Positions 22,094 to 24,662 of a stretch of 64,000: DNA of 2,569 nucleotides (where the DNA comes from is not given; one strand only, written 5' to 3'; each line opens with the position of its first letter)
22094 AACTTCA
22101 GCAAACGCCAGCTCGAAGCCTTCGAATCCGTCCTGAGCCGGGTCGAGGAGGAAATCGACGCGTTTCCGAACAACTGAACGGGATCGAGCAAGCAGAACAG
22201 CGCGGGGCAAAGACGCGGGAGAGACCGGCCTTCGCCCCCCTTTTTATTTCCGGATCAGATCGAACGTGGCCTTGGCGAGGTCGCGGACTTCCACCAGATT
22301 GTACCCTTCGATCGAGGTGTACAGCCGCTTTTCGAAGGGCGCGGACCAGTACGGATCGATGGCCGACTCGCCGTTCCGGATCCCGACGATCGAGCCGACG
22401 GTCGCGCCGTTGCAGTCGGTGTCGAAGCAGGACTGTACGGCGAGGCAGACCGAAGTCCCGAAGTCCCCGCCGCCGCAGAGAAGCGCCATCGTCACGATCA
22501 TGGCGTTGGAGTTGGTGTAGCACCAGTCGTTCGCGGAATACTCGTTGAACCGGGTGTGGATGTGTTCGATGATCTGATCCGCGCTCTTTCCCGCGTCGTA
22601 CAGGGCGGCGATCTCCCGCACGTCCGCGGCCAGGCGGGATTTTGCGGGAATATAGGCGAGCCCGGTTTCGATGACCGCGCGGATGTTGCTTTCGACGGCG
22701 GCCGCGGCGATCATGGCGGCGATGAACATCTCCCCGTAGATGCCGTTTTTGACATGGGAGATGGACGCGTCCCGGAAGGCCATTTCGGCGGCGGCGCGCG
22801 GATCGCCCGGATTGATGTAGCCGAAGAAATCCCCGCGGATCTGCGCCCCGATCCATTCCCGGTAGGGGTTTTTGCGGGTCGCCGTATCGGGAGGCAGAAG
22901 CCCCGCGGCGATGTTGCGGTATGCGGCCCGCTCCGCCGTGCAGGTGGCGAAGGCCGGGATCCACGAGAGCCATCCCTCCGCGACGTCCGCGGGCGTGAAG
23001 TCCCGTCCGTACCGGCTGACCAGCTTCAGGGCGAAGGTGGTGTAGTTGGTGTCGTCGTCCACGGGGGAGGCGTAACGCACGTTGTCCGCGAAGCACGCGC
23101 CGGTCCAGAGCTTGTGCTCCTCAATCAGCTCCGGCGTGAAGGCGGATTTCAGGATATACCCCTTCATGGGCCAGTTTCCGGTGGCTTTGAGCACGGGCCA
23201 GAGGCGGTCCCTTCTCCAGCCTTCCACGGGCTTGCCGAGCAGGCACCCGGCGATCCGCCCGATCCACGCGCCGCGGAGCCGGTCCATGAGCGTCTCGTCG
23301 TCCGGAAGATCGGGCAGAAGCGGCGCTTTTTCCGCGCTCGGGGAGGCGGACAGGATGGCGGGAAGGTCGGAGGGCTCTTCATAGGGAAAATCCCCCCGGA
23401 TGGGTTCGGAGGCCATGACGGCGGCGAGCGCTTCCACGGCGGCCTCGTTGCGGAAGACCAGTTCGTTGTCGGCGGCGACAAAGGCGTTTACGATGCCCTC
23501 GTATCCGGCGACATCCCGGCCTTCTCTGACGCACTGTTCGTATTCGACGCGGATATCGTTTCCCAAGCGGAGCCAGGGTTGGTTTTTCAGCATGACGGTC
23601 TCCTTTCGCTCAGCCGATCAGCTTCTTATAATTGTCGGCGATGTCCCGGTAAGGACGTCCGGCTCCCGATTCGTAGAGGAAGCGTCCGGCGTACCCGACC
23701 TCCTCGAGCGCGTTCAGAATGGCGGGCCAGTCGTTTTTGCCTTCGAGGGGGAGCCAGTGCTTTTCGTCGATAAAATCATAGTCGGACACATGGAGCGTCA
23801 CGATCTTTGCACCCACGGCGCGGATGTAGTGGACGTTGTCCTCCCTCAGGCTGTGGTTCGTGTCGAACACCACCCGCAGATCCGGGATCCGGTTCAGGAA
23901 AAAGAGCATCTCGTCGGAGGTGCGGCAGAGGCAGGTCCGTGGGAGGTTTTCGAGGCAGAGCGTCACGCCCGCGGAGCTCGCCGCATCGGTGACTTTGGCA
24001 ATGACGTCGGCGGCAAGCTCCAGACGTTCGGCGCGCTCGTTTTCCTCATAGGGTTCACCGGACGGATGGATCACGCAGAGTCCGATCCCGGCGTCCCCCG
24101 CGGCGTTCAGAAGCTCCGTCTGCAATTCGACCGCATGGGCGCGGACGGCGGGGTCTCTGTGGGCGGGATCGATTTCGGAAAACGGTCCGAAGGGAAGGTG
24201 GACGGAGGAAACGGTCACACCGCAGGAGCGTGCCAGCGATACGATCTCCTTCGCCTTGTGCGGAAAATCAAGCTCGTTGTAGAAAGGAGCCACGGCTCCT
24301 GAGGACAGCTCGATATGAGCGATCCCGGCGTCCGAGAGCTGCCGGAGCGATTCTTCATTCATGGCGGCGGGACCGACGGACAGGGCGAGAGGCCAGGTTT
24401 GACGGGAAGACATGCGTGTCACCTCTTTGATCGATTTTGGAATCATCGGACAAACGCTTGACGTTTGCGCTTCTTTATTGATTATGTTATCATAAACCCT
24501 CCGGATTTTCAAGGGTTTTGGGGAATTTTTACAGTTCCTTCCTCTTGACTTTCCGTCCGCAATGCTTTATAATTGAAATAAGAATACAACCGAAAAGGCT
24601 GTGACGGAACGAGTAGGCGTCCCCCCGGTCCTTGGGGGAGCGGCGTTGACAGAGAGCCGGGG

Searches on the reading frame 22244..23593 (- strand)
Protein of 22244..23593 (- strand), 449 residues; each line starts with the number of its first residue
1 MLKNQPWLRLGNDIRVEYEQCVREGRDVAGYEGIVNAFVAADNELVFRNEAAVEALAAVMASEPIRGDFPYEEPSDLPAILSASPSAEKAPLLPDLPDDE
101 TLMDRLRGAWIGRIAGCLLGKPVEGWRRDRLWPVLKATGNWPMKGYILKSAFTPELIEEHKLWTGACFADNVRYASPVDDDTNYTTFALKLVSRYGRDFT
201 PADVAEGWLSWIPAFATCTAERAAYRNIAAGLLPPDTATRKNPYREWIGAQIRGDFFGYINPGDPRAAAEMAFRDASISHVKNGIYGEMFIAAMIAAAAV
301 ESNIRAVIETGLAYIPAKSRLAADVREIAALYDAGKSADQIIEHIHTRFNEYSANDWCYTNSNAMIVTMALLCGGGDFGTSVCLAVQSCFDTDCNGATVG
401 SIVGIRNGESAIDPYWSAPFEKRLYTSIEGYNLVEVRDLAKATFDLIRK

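Call 3: search_protein_families(library=pfam, proteins=[window:22244-23593:-], max_evalue=0.01)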
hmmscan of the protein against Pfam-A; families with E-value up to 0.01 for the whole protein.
window:22244-23593:- (449 aa): 1 family
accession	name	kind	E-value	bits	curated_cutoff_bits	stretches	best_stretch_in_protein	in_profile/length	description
PF03747.19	ADP_ribosyl_GH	-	7.8e-51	173.9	26.2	1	108-413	1-285/287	ADP-ribosylglycohydrolase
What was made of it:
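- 22244..23593 (-): ADP-ribosylglycohydrolase-family protein (449 aa). It belongs to the six-gene block conserved in the nearest lineages, and a homolog lies directly upstream of the GRE in Merdivicinus. PF03747 at 7.8e-51 (call 3).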

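Call 4: search_protein_families(library=ncbifam, proteins=[window:22244-23593:-], max_evalue=0.01)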
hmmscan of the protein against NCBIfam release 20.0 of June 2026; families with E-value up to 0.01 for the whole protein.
window:22244-23593:- (449 aa): 0 families

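Call 70: find_homologous_proteins(query=window:22244-23593:-, max_evalue=1e-10)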
Query window:22244-23593:- (449 aa): 7899 proteins with E <= 1e-10 among 8000 candidates; the best 120 are listed.
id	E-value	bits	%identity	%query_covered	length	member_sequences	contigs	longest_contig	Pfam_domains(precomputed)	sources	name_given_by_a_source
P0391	3.1e-284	961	91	100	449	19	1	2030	PF03747.20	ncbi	-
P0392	1.3e-280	949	90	100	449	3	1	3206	PF03747.20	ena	-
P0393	1.5e-260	883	84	100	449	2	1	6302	PF03747.20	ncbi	-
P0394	4.9e-260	881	83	100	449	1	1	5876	PF03747.20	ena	-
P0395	1.3e-251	853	83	100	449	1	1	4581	PF03747.20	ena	-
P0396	2.2e-245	833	80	100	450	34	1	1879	PF03747.20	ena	-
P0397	1.2e-244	830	79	100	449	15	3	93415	PF03747.20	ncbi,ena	-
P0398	5.0e-239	812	79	100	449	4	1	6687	PF03747.20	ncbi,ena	-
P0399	4.6e-238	809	78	100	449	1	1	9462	PF03747.20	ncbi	-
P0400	1.4e-223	761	73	100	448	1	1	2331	PF03747.20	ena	-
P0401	1.3e-211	721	69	100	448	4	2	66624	PF03747.20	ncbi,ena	-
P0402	3.4e-211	720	68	100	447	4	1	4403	PF03747.20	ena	-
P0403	6.0e-211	719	70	100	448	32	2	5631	PF03747.20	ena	-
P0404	3.0e-206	704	66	100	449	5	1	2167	PF03747.20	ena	-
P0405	5.3e-206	703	68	100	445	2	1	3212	PF03747.20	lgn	-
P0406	3.7e-204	697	68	100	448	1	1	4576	PF03747.20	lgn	-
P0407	1.1e-202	692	67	100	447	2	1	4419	PF03747.20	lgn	-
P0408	1.4e-202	692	66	100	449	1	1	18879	PF03747.20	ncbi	-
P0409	9.8e-202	689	67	100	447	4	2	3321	PF03747.20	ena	-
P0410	3.6e-201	687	65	100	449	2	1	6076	PF03747.20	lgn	-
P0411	8.4e-201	686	68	100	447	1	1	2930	PF03747.20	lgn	-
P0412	1.1e-200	685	67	100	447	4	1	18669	PF03747.20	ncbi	-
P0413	1.4e-200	685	67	100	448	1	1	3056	PF03747.20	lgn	-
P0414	2.4e-200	684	67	100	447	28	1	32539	PF03747.20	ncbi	-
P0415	1.1e-197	675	67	100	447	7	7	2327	PF03747.20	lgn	-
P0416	1.3e-197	675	66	100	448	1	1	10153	PF03747.20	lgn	-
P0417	3.0e-197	674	67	100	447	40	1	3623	PF03747.20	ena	-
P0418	3.2e-195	667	65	100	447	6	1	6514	PF03747.20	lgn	-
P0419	7.3e-195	666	63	100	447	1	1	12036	PF03747.20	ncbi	-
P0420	2.9e-192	658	64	100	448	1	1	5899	PF03747.20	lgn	-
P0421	1.6e-190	652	63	100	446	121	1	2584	PF03747.20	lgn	-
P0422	1.7e-190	652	63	100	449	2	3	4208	PF03747.20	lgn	-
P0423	3.0e-186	638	63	100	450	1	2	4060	PF03747.20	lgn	-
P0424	4.5e-186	637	62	100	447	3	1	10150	PF03747.20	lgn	-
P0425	5.3e-184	630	62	100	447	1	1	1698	PF03747.20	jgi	-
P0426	4.3e-180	617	60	100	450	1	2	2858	PF03747.20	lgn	-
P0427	4.8e-180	617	61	100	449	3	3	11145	PF03747.20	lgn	-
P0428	1.1e-178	613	58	100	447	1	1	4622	PF03747.20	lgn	-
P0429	5.8e-178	610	61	100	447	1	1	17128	PF03747.20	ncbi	-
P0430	5.0e-177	607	58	100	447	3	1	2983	PF03747.20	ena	-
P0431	7.7e-172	590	60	100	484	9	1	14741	PF13240.12,PF03747.20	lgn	-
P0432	5.4e-171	587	60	100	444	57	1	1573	PF03747.20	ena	-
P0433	2.1e-170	586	60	100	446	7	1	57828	PF03747.20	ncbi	-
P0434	2.3e-170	585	60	99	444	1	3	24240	PF03747.20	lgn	-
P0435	1.1e-167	577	59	100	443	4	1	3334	PF03747.20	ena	-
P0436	1.7e-167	576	60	99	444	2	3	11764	PF03747.20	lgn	-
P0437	2.1e-167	576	60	99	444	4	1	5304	PF03747.20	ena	-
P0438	5.4e-167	574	59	99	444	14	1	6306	PF03747.20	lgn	-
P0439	4.0e-166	571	58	99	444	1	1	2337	PF03747.20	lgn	-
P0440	4.9e-166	571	56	99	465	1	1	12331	PF03747.20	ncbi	-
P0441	1.4e-163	563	63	90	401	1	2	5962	PF03747.20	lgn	-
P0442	2.2e-163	562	58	100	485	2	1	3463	PF03747.20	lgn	-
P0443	3.4e-162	558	56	100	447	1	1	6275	PF03747.20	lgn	-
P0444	2.5e-161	556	56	100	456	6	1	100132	PF03747.20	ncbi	-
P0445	4.0e-161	555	58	100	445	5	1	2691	PF03747.20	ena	-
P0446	3.2e-160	552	57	100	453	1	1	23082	PF03747.20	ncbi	-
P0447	4.0e-160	552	56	100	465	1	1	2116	PF03747.20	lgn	-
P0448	7.7e-159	547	55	100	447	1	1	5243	PF03747.20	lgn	-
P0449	3.9e-158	545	56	100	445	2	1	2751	PF03747.20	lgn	-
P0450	7.7e-158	544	55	99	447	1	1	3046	PF03747.20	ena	-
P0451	1.6e-157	543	56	100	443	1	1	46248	PF03747.20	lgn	-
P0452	9.8e-157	540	56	100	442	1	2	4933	PF03747.20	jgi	-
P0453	1.6e-156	540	56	100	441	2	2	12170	PF03747.20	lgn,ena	-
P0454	3.1e-155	536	56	100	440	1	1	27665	PF03747.20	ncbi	-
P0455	3.6e-155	535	55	100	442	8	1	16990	PF03747.20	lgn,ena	-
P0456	8.5e-155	534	55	100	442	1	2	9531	PF03747.20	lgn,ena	-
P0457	1.1e-154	534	56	99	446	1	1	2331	PF03747.20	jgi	jgi:ADP-ribosylglycohydrolase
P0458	1.4e-154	533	55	100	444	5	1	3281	PF03747.20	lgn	-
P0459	2.2e-153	529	55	100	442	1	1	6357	PF03747.20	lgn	-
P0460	3.8e-153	529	56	100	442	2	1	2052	PF03747.20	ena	-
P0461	1.5e-152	527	56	100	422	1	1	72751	PF03747.20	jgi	jgi:ADP-ribosylglycohydrolase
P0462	1.8e-152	526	55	100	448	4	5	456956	PF03747.20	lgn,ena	-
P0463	3.0e-152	526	55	100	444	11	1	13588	PF03747.20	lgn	-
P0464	3.4e-152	526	55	100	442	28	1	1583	PF03747.20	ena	-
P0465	3.7e-152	525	56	100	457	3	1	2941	PF03747.20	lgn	-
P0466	6.2e-152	525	55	99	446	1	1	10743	PF03747.20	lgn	-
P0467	7.6e-152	524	55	100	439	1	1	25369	PF03747.20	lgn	-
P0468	1.5e-151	523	57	100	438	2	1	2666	PF03747.20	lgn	-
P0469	1.7e-151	523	53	100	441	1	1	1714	PF03747.20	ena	-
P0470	1.8e-151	523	55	100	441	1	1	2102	PF03747.20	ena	-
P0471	2.5e-151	523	53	100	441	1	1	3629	PF03747.20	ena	-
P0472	3.7e-151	522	54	100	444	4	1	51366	PF03747.20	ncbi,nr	ncbi:MAG: ADP-ribosylglycohydrolase family protein [Clostridia bacterium]|nr:ADP-ribosylglycohydrola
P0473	4.2e-151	522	55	100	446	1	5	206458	PF03747.20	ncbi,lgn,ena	-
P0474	4.9e-151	522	54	100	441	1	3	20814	PF03747.20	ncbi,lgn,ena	-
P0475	5.7e-151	521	54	100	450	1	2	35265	PF03747.20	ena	-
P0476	8.4e-151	521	53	100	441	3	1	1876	PF03747.20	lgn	-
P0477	1.0e-150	521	55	100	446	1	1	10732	PF03747.20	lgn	-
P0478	1.2e-150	520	54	100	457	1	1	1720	PF03747.20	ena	-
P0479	1.9e-150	520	54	100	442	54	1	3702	PF03747.20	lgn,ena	-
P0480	3.8e-150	519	55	100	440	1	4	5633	PF03747.20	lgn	-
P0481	3.8e-150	519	55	100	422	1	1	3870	PF03747.20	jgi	jgi:ADP-ribosylglycohydrolase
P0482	3.9e-150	519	55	100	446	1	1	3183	PF03747.20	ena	-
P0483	4.5e-150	519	54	100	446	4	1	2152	PF03747.20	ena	-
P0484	8.3e-150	518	54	100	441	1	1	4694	PF03747.20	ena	-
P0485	1.1e-149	517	54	99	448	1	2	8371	PF03747.20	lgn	-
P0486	1.5e-149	517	52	100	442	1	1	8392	PF03747.20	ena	-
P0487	2.8e-149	516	53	100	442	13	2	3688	PF03747.20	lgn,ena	-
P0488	3.2e-149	516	53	100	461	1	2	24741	PF03747.20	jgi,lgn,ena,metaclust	metaclust:\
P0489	3.4e-149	516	53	100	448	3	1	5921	PF03747.20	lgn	-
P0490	3.4e-149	516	55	100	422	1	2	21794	PF03747.20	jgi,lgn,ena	-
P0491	4.8e-149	515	53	100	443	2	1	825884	PF03747.20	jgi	-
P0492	5.3e-149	515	54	100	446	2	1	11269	PF03747.20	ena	-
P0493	6.6e-149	515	53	100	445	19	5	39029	PF03747.20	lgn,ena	-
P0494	7.1e-149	515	54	100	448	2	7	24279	PF03747.20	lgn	-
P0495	1.1e-148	514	54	100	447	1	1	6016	PF03747.20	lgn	-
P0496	2.4e-148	513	53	100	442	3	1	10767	PF03747.20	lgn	-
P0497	3.7e-148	512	53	100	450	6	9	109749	PF03747.20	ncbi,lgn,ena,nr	ncbi:MAG: ADP-ribosylglycohydrolase family protein [Clostridia bacterium]|nr:ADP-ribosylglycohydrola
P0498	3.8e-148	512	54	100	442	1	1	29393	PF03747.20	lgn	-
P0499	3.9e-148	512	54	100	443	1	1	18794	PF03747.20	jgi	-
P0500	4.3e-148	512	55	100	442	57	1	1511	PF03747.20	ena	-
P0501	5.6e-148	512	54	100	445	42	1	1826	PF03747.20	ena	-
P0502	7.3e-148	511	54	100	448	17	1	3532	PF03747.20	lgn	-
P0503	8.5e-148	511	55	98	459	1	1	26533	PF03747.20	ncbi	-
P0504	8.7e-148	511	55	100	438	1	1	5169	PF03747.20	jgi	jgi:ADP-ribosylglycohydrolase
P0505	1.0e-147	511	54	100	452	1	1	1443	PF03747.20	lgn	-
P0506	1.0e-147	511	55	100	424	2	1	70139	PF03747.20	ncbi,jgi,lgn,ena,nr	ncbi:MAG: ADP-ribosylglycohydrolase family protein [Defluviitaleaceae bacterium]|nr:ADP-ribosylglyco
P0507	1.1e-147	511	54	97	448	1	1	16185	PF03747.20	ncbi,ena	-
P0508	1.3e-147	510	54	100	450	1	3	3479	PF03747.20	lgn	-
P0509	1.5e-147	510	53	100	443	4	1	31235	PF03747.20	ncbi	-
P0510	1.5e-147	510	56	95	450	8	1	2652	PF03747.20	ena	-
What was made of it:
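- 22244..23593 (-): The family is very large and is mostly not found with a GRE (call 70).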

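Call 71: find_encoding_contigs(protein=P0397, flank=8000, max_places=3)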
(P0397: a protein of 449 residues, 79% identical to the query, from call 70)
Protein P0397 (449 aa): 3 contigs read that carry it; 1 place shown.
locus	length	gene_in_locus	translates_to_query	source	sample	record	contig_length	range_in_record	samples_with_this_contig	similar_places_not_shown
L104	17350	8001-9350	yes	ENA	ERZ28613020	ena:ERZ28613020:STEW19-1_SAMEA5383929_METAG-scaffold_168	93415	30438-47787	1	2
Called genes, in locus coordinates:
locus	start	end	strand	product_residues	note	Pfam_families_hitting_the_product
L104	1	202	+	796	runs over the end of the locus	PF00664:ABC_membrane, PF00005:ABC_tran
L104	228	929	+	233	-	PF08909:DUF1854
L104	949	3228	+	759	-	PF00664:ABC_membrane, PF00005:ABC_tran, PF02463:SMC_N (weak)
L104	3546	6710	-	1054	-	PF00133:tRNA-synt_1, PF09334:tRNA-synt_1g, PF08264:Anticodon_1, PF19302:DUF5915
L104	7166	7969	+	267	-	PF01261:AP_endonuc_2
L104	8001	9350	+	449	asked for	PF03747:ADP_ribosyl_GH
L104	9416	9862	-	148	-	PF01047:MarR, PF12802:MarR_2, PF13463:HTH_27 (weak)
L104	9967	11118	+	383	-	PF01757:Acyl_transf_3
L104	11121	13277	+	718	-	PF02901:PFL-like, PF01228:Gly_radical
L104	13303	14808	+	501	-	-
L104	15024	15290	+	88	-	PF00312:Ribosomal_S15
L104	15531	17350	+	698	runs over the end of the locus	PF01138:RNase_PH, PF03725:RNase_PH_C, PF03726:PNPase, PF01138:RNase_PH, PF00013:KH_1, PF00575:S1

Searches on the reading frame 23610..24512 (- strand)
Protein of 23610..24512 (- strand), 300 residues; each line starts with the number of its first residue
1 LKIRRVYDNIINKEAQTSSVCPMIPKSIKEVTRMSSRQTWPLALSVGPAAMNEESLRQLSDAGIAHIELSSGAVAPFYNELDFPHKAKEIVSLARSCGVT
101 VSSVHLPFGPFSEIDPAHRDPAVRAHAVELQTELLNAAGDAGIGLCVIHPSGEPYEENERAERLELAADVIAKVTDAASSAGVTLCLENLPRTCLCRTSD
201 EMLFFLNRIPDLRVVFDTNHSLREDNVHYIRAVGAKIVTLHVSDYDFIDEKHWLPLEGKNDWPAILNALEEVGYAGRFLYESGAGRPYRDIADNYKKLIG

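Call 3: search_protein_families(library=pfam, proteins=[window:23610-24512:-], max_evalue=0.01)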
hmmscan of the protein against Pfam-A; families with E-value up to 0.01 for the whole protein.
window:23610-24512:- (300 aa): 2 families
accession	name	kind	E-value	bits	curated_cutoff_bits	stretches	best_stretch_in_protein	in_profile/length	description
PF01261.30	AP_endonuc_2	-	1.1e-31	110.9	31.1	1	57-285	2-232/249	Xylose isomerase-like TIM barrel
PF04055.27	Radical_SAM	-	0.0032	18.1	29.5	0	201-272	64-136/166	Radical SAM superfamily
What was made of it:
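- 23610..24512 (-): Xylose-isomerase-like TIM-barrel protein (sugar isomerase/epimerase family), the first gene of the conserved block. PF01261 at 1.1e-31 (call 3).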

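Call 4: search_protein_families(library=ncbifam, proteins=[window:23610-24512:-], max_evalue=0.01)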
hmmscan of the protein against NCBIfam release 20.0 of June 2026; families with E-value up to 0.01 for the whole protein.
window:23610-24512:- (300 aa): 8 families
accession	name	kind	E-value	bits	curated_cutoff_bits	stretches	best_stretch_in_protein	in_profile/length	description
NF051856.1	PsicseEpim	equivalog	4.1e-13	49.8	300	1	85-281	46-244/287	D-psicose 3-epimerase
NF009688.0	PRK13209.1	subfamily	5.9e-10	38.6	317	1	53-281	24-253/286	L-ribulose-5-phosphate 3-epimerase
NF041099.2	keto_glucon_epim_IolO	equivalog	2.8e-09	36.7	300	1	117-277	81-241/269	5-keto-L-gluconate epimerase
NF041277.1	coba_remo_CbiR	equivalog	6.1e-09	35.7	105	1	67-279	28-231/249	cobamide remodeling phosphodiesterase CbiR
NF007360.0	PRK09856.1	equivalog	1.5e-07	31.2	305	1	120-276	81-242/276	fructoselysine 3-epimerase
NF009689.0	PRK13210.1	subfamily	7.2e-05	22.1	200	1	53-281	20-255/286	L-ribulose-5-phosphate 3-epimerase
TIGR00587.1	nfo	subfamily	0.00027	20.3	129.65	1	114-221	74-182/279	deoxyribonuclease IV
TIGR00542.1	hxl6Piso_put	equivalog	0.00097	18.5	272.15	1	117-282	82-249/279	L-ribulose-5-phosphate 3-epimerase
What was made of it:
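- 23610..24512 (-): It gives weak hits to sugar epimerases in NCBIfam (call 4).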
